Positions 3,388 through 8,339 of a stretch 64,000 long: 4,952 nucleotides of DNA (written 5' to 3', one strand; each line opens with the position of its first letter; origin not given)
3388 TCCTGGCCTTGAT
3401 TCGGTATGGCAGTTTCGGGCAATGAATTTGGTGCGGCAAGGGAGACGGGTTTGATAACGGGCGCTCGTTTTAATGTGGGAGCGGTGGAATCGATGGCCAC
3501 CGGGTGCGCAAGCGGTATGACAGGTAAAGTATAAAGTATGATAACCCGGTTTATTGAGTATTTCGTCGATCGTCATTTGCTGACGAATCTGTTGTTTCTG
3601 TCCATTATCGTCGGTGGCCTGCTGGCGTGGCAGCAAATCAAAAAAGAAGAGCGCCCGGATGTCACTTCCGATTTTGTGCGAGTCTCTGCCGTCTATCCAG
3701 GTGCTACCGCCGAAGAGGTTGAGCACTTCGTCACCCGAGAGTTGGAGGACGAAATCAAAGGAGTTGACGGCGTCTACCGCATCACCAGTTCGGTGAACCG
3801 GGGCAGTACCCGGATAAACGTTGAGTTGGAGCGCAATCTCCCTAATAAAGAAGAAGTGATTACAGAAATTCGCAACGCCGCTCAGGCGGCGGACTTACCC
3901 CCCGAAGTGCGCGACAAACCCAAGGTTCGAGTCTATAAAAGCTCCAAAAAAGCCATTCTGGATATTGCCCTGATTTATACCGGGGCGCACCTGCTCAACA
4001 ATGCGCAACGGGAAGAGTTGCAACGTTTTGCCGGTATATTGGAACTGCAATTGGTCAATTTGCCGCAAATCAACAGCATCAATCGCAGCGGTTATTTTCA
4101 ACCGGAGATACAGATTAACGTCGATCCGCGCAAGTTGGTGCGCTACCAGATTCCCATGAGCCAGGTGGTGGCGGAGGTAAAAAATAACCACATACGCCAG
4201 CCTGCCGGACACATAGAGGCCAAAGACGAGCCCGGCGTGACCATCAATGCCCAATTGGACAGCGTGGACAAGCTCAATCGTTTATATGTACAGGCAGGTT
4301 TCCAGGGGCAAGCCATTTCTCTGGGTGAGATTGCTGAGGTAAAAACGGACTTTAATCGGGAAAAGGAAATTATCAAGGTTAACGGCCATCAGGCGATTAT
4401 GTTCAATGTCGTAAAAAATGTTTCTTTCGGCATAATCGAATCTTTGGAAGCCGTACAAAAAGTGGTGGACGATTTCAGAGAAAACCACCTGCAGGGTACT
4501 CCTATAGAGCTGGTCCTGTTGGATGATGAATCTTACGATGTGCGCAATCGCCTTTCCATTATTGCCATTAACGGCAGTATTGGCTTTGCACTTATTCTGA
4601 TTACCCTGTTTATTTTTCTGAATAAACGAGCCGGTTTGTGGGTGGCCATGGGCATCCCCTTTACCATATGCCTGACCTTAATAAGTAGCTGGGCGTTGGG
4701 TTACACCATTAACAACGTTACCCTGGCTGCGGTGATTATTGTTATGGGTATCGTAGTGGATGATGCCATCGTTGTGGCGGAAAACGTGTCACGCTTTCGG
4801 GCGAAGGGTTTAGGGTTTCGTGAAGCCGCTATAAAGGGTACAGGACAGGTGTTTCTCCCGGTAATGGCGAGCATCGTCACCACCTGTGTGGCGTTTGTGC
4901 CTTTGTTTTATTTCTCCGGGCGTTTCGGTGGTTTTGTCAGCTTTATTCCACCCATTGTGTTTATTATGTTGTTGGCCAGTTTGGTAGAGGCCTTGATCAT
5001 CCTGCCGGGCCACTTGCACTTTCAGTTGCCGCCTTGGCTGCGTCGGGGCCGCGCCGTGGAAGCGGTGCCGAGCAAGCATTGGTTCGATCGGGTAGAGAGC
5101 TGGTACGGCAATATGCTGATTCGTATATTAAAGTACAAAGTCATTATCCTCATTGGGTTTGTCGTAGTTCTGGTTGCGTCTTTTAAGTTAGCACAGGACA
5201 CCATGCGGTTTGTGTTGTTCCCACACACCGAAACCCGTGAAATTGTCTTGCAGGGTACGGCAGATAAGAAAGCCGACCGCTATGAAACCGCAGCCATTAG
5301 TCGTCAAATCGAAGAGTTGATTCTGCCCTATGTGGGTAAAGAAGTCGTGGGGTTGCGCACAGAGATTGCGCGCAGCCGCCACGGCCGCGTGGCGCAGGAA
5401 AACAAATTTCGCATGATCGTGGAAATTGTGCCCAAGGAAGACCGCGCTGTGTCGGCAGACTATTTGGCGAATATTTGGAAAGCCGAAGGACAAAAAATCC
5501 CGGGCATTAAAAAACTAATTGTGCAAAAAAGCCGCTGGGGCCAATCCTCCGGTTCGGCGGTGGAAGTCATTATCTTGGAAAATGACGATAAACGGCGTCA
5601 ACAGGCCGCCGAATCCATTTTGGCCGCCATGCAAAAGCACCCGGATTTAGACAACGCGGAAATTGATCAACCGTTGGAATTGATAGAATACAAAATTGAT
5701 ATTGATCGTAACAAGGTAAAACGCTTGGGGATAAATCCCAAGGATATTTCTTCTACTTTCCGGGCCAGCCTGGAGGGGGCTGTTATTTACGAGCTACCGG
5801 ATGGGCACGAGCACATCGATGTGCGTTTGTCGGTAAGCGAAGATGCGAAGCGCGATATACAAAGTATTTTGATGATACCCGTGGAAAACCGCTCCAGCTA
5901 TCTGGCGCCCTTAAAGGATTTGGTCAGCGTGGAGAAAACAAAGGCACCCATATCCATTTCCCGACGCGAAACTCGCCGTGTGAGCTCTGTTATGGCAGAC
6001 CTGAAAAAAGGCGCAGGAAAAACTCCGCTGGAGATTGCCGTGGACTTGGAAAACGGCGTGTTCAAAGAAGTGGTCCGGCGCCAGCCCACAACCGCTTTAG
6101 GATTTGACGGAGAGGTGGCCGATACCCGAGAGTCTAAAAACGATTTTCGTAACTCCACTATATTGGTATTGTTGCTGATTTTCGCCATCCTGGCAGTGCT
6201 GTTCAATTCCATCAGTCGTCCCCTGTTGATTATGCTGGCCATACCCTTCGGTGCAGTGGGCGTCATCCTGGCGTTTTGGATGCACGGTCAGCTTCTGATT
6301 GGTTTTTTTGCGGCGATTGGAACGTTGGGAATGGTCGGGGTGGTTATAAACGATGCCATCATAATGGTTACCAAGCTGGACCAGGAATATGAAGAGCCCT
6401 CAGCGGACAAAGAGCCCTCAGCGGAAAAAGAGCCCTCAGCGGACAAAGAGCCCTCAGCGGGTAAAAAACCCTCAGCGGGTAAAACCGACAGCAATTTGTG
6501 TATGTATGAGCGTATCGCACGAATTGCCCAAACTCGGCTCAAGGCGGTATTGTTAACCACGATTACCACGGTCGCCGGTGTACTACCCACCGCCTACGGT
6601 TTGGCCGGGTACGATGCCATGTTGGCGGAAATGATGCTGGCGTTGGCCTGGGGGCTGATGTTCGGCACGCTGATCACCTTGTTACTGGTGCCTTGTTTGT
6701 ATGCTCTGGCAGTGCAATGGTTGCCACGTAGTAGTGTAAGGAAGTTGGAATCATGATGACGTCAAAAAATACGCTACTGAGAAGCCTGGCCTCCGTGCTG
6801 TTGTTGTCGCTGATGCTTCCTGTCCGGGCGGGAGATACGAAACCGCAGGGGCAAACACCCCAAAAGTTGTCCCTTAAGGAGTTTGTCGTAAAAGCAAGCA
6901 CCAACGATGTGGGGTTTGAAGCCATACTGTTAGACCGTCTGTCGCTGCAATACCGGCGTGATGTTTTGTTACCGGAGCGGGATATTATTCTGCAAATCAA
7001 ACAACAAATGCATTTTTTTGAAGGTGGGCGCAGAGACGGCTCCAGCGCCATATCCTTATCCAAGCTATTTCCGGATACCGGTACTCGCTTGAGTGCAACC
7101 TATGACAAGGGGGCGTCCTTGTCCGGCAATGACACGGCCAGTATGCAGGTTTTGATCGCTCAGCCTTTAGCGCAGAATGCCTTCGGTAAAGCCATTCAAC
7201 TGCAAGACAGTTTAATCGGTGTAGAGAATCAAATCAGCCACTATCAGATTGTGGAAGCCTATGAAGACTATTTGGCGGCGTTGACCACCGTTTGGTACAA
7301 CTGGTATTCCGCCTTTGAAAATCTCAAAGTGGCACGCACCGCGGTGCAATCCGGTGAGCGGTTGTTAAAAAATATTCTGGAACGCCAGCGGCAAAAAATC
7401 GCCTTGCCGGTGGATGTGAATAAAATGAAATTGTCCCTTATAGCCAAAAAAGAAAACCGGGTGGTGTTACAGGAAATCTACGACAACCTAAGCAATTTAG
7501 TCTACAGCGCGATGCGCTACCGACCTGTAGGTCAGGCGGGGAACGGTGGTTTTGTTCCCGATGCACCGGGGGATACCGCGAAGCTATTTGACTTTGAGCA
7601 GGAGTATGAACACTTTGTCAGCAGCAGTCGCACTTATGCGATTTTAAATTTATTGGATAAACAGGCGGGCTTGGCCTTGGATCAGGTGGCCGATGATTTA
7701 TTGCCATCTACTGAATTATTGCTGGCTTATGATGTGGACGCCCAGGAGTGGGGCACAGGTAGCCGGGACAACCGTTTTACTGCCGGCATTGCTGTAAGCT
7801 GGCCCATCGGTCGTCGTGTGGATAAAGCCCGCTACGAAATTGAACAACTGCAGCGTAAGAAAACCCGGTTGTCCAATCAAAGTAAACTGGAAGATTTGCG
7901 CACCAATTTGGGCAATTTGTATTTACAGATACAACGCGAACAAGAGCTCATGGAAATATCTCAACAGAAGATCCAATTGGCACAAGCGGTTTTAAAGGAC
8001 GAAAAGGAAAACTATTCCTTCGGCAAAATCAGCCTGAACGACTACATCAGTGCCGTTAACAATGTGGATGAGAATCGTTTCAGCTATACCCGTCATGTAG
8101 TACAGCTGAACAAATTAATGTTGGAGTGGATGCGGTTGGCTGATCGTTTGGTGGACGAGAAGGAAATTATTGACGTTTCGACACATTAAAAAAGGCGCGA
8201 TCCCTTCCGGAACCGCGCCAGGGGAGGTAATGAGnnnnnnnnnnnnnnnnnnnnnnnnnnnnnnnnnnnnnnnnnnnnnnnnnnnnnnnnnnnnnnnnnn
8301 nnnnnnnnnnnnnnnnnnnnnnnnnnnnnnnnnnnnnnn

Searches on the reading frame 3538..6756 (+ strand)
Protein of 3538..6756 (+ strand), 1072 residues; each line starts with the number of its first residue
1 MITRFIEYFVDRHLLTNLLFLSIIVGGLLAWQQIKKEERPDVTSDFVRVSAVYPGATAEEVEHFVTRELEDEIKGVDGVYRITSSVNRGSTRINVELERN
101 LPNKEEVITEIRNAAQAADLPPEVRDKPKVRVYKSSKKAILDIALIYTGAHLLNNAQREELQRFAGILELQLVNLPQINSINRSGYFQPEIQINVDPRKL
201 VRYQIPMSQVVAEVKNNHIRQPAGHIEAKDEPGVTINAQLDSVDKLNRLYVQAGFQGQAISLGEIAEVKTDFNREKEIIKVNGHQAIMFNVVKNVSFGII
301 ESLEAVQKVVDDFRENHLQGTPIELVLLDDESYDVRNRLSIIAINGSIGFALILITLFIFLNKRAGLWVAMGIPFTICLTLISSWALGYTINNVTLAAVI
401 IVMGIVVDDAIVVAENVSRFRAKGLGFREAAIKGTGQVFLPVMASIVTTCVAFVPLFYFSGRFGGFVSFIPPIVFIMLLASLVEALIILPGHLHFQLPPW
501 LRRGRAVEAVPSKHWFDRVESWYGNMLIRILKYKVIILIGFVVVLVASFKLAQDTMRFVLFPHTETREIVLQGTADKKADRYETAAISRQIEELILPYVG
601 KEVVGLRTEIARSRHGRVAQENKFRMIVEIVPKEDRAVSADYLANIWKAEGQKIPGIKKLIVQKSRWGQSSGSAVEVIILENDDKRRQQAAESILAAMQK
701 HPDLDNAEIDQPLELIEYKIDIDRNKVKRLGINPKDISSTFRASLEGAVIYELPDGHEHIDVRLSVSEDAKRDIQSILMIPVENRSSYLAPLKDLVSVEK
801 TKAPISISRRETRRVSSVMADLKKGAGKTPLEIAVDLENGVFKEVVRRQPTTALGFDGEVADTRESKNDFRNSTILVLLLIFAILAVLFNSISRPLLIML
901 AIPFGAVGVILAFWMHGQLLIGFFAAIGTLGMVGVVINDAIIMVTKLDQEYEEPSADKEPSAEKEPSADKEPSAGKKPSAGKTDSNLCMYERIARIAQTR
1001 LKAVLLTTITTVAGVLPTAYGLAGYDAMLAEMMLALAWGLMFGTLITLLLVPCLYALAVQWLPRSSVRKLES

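Call 49: search_protein_families(library=pfam, proteins=[window:3538-6756:+], max_evalue=0.00001)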
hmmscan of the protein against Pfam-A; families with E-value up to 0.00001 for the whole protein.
window:3538-6756:+ (1072 aa): 1 family
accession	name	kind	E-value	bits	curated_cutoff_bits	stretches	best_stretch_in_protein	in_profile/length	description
PF00873.25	ACR_tran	-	1.3e-145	487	28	2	5-952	1-945/1021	AcrB/AcrD/AcrF family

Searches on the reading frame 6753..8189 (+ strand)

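Call 49: search_protein_families(library=pfam, proteins=[window:6753-8189:+], max_evalue=0.00001)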
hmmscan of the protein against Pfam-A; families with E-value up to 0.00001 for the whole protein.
window:6753-8189:+ (478 aa): 1 family
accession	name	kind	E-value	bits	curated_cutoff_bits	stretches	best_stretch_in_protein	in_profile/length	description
PF02321.23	OEP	-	9.1e-20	71.7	22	1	304-462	24-185/187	Outer membrane efflux protein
